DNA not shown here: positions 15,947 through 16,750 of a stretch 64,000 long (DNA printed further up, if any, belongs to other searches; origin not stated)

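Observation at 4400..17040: Three copies of a ~180-nt structured, tRNA-like repeat delimit two accessory islets; two copies belong to a ~1 kb duplicated unit with an HTH ORF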

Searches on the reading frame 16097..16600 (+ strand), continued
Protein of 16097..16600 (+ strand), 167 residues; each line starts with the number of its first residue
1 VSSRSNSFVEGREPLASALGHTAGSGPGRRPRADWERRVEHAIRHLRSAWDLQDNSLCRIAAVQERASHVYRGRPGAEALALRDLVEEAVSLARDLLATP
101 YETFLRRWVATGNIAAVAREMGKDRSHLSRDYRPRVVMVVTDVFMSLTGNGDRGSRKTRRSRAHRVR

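Call 85: search_solved_structures(query=A4, max_evalue=10, show_alignments=2)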
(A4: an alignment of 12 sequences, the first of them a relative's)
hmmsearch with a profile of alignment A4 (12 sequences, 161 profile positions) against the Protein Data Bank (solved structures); distinct sequences matched with E-value up to 10: 1.
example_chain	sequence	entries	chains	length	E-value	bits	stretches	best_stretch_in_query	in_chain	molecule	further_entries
5woy_A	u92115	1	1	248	0.75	12.6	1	32-98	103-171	Phosphoenolpyruvate-protein phosphotransferase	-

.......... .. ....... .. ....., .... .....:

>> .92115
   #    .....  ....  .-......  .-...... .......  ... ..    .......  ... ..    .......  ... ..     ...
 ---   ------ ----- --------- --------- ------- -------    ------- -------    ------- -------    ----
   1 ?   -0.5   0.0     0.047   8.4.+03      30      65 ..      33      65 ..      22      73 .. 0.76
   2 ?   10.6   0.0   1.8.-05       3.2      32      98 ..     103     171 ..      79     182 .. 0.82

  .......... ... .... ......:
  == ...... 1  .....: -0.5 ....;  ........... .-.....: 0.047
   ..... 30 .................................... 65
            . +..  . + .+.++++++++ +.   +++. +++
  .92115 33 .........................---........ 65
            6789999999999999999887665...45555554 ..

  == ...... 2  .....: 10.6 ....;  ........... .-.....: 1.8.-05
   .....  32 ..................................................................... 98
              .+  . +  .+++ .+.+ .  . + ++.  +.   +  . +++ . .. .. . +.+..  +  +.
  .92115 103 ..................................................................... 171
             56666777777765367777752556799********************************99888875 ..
